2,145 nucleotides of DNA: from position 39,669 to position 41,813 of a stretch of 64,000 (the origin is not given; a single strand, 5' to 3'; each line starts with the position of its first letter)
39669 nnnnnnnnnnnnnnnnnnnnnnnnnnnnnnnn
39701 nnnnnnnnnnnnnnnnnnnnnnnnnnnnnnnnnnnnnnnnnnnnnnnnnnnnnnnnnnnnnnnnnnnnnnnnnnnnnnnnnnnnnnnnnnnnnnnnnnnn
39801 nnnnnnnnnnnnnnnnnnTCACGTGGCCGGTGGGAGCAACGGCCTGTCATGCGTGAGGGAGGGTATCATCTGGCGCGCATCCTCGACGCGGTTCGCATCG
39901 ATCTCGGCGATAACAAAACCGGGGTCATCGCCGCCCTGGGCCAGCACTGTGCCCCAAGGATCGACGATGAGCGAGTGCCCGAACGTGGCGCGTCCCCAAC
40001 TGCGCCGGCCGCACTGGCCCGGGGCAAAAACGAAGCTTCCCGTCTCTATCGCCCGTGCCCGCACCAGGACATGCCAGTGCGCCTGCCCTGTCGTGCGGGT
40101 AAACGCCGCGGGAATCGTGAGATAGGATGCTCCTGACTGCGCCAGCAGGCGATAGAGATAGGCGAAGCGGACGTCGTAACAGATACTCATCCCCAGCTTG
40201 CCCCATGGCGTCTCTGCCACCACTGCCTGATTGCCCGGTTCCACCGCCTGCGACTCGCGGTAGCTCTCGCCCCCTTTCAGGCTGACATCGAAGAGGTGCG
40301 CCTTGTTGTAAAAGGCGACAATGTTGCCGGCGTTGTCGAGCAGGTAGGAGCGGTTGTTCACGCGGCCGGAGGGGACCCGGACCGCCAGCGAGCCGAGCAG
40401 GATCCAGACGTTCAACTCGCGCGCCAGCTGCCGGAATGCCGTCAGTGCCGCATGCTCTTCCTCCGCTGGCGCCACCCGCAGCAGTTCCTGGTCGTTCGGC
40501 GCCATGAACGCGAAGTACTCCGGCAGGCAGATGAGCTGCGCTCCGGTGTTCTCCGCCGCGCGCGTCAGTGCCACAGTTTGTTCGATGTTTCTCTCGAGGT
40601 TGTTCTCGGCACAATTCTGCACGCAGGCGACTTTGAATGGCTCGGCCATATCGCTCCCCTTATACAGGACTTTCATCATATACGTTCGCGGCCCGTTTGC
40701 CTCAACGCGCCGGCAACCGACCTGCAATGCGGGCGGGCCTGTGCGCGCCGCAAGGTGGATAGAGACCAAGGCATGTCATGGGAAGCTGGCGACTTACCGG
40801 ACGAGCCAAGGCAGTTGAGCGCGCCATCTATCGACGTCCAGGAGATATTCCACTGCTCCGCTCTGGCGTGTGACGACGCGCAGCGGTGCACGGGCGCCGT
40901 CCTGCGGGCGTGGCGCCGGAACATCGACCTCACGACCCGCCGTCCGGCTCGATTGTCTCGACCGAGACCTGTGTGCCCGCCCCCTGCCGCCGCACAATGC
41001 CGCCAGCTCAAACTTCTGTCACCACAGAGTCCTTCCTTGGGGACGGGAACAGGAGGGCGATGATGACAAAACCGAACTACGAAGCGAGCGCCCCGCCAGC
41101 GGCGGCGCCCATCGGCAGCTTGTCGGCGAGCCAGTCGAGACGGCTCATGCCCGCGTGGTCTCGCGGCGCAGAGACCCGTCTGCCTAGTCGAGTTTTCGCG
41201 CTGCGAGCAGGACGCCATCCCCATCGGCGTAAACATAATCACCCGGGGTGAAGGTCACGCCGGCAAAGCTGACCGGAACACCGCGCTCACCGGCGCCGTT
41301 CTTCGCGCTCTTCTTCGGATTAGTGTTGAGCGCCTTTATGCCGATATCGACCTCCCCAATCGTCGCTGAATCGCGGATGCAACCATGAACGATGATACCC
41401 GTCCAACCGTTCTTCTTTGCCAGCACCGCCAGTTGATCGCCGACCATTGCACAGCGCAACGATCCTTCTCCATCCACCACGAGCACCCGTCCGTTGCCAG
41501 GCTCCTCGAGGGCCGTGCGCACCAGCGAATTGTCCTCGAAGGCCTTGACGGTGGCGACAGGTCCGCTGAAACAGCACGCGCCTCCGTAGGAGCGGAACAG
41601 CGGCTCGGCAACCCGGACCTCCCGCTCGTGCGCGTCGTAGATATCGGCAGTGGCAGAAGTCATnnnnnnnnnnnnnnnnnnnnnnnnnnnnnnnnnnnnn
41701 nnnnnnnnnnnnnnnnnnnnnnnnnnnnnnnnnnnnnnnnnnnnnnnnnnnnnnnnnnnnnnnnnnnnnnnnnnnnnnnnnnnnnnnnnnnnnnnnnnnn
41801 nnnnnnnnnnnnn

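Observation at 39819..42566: Tandem nitrilase-family paralogs, the second reading straight through into rraA at an A7/T7 run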

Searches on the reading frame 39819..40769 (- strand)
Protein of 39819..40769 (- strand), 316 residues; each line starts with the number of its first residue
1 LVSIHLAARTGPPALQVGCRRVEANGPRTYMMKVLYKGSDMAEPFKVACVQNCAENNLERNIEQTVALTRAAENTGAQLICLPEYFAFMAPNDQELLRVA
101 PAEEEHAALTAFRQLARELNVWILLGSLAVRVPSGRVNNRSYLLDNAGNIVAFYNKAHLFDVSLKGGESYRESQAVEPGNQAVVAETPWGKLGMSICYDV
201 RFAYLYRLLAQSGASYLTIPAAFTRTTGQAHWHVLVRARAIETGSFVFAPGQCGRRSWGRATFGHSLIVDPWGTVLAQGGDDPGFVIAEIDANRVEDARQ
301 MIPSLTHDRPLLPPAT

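Call 3: search_protein_families(library=pfam, proteins=[window:39819-40769:-], max_evalue=0.01)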
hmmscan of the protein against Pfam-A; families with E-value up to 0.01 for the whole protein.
window:39819-40769:- (316 aa): 1 family
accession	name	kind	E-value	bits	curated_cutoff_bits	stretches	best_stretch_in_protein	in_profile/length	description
PF00795.27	CN_hydrolase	-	1.1e-53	182.6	23.2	1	46-300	1-256/256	Carbon-nitrogen hydrolase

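Call 4: search_protein_families(library=ncbifam, proteins=[window:39819-40769:-], max_evalue=0.01)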
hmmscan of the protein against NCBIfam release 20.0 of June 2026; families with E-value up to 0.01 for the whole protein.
window:39819-40769:- (316 aa): 11 families
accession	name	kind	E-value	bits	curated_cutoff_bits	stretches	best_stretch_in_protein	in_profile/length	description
NF043013.1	DeGluthAmidYersProt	equivalog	8.6e-59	198.9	500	1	46-309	5-269/278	deaminated glutathione amidase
NF033621.1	de_GSH_amidase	exception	4.1e-46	157.4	355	1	46-309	1-254/260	deaminated glutathione amidase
TIGR03381.1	agmatine_aguB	equivalog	1.9e-27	96.3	410.25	1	46-303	2-266/279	N-carbamoylputrescine amidase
NF007757.0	PRK10438.1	equivalog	5.1e-18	65.2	249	1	74-305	32-247/256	amidohydrolase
TIGR00546.1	lnt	equivalog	2.1e-16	60.1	132.9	1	54-247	176-377/395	apolipoprotein N-acyltransferase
NF040852.1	nitrile_Arch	equivalog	3.8e-15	55.8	500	1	46-299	2-244/262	nitrilase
NF010588.0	PRK13981.1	equivalog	6.5e-12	44.6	479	1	51-247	11-201/546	NAD+ synthase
NF009803.0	PRK13287.1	equivalog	5.8e-11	41.7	406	1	55-300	29-267/333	formamidase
NF009802.0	PRK13286.1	equivalog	2e-07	30.3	427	1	62-305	38-273/345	aliphatic amidase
NF002730.0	PRK02628.1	equivalog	0.0032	15.7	473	0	48-301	17-287/677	NAD(+) synthase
TIGR04048.1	nitrile_sll0784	equivalog_domain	0.0054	15.8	502.6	0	58-307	17-284/301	Nit6803 family nitrilase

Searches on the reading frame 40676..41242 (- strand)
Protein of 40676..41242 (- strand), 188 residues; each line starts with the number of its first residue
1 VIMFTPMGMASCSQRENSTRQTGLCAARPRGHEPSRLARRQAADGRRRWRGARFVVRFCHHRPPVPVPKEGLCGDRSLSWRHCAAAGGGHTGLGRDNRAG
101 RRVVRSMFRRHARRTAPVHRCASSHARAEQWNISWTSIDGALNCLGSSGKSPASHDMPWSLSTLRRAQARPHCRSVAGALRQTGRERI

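Call 36: search_protein_families(library=pfam, proteins=[window:40676-41242:-], max_evalue=0.1)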
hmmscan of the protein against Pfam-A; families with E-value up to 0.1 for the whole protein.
window:40676-41242:- (188 aa): 0 families

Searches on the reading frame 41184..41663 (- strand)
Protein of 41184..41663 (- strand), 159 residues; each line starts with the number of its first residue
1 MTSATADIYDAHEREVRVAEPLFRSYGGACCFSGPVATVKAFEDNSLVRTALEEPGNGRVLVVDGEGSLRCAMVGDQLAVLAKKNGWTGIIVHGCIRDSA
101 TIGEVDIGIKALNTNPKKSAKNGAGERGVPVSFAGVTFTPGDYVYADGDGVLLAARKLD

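Call 16: list_cluster_members(proteins=[P0001, window:41184-41663:-])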
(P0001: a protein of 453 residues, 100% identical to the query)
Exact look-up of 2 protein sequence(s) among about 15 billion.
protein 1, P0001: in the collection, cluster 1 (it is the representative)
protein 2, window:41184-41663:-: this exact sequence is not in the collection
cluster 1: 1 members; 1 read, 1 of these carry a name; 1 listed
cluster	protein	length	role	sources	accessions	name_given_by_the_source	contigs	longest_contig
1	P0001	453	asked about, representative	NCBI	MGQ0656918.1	MAG: ribonuclease E activity regulator RraA [Chromatiales bacterium]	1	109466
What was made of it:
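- The ORF is a singleton on one MAG contig (call 16).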
